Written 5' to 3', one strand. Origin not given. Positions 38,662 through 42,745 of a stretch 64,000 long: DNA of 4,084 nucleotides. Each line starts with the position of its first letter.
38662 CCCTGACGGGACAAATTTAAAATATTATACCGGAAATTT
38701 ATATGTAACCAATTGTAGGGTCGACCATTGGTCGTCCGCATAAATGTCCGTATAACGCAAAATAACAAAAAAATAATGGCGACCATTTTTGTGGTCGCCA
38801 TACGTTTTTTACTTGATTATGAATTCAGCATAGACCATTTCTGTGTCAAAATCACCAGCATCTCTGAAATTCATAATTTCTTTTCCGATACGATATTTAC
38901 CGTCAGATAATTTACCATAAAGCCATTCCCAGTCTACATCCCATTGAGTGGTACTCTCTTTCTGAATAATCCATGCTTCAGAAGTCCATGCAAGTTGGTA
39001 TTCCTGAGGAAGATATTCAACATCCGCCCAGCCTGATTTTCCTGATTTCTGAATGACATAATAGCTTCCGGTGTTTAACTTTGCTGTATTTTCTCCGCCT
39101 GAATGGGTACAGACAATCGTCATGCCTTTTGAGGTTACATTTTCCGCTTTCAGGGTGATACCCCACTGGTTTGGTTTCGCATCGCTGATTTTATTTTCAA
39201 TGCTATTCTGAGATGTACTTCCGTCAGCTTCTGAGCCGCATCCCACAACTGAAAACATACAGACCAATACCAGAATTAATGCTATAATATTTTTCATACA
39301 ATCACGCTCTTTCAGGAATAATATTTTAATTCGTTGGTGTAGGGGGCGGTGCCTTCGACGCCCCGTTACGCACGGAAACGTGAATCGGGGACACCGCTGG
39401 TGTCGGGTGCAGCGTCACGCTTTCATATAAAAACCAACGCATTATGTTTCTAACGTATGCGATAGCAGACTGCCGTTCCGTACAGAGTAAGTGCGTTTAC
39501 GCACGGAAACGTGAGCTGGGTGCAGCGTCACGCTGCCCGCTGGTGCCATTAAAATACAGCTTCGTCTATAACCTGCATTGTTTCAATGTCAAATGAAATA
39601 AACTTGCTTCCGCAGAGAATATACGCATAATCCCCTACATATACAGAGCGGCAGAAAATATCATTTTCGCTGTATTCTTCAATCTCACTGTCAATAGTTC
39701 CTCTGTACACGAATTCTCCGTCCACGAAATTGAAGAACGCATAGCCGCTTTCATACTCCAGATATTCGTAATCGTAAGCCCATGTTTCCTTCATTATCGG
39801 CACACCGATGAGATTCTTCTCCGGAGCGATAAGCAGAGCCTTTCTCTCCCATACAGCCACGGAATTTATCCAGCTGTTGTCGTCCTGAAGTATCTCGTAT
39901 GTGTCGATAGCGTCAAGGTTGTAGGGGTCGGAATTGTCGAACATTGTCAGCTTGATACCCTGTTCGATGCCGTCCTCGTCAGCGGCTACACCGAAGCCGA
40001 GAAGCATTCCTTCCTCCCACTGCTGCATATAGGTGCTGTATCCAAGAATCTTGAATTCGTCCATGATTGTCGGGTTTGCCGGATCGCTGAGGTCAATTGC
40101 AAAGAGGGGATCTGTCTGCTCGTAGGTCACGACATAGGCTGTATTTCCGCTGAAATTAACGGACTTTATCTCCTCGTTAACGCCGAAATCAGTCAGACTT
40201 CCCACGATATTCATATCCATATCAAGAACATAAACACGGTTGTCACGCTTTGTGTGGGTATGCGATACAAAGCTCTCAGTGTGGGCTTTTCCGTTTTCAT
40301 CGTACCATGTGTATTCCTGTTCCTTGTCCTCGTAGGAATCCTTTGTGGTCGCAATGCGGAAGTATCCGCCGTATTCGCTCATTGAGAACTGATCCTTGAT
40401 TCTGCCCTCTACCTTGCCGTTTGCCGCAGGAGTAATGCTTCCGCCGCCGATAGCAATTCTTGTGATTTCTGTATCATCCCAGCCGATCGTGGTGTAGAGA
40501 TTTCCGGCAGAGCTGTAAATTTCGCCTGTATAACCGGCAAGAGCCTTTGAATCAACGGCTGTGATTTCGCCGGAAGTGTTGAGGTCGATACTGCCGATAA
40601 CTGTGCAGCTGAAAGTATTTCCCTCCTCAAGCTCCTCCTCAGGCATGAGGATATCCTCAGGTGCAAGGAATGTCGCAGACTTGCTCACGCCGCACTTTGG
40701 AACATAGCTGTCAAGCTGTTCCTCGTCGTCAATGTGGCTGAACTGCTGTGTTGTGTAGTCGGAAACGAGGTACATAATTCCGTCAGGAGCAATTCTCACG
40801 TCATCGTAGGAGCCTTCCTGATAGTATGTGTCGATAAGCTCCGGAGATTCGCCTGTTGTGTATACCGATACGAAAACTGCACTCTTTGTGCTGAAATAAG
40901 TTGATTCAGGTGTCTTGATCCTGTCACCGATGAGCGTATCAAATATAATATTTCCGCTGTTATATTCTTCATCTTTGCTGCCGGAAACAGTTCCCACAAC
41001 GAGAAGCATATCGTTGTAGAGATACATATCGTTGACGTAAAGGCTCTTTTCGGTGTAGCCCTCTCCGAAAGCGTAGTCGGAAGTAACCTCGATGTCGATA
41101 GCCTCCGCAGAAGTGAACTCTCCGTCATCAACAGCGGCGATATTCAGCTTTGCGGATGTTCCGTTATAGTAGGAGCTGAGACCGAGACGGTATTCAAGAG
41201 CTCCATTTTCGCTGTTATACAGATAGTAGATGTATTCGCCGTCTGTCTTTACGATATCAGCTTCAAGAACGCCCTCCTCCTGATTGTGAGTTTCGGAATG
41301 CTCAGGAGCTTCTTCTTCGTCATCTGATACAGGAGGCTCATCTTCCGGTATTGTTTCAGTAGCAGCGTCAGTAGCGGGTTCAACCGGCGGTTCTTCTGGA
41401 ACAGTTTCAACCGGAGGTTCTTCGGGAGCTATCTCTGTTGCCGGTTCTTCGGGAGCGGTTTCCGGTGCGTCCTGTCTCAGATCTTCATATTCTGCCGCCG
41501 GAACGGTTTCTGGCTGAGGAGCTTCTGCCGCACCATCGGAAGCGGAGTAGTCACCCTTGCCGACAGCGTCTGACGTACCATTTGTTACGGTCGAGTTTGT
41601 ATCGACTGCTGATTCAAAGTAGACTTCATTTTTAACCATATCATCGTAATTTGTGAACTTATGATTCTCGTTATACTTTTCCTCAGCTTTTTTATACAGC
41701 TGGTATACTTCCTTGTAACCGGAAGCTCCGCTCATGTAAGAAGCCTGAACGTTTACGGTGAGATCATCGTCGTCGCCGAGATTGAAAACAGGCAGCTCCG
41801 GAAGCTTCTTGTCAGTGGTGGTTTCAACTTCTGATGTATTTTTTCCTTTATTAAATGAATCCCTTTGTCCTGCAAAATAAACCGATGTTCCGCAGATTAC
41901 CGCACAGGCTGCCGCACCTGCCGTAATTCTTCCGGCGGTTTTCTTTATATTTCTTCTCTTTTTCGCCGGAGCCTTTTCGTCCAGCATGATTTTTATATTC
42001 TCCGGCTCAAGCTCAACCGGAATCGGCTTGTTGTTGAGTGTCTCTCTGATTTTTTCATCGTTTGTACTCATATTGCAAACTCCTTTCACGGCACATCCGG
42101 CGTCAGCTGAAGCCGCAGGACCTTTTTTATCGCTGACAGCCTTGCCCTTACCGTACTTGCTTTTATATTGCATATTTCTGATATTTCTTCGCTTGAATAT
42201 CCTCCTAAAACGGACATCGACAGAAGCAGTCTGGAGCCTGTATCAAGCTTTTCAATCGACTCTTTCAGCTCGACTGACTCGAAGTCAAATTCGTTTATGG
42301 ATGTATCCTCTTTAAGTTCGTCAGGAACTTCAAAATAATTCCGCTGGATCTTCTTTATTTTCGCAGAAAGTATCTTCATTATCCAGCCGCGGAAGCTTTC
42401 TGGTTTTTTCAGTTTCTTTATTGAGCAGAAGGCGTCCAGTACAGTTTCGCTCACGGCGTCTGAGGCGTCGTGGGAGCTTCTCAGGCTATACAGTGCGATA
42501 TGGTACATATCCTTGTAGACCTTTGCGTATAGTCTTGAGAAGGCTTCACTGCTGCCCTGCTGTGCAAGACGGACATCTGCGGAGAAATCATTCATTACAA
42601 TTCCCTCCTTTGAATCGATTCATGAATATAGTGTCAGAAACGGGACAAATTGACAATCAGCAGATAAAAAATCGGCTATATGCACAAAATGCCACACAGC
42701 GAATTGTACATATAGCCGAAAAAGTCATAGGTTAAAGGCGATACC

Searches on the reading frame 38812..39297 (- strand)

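Call 16: search_protein_families(library=pfam, proteins=[window:38812-39297:-], max_evalue=0.01)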
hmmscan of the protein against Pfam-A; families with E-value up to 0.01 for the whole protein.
window:38812-39297:- (162 aa): 1 family
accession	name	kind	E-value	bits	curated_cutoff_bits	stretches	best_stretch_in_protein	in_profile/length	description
PF20251.4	Big_14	-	3.6e-16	59.4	27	1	47-151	7-95/104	Bacterial Ig-like domain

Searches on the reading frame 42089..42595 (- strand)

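Call 16: search_protein_families(library=pfam, proteins=[window:42089-42595:-], max_evalue=0.01)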
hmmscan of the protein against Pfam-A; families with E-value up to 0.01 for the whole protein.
window:42089-42595:- (169 aa): 5 families
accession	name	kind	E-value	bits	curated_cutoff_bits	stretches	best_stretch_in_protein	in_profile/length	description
PF08281.18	Sigma70_r4_2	-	7.2e-10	38.8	25.7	1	109-158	3-52/54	Sigma-70, region 4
PF04542.20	Sigma70_r2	-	8.4e-08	32.3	24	1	22-81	1-62/71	Sigma-70 region 2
PF07638.17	Sigma70_ECF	-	1.2e-07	32.3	21.1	1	106-161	122-180/185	ECF sigma factor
PF04545.22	Sigma70_r4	-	0.0023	17.9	24.1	1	114-161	2-49/50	Sigma-70, region 4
PF00196.25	GerE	-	0.0024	17.9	23.5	1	130-159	15-44/57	Bacterial regulatory proteins, luxR family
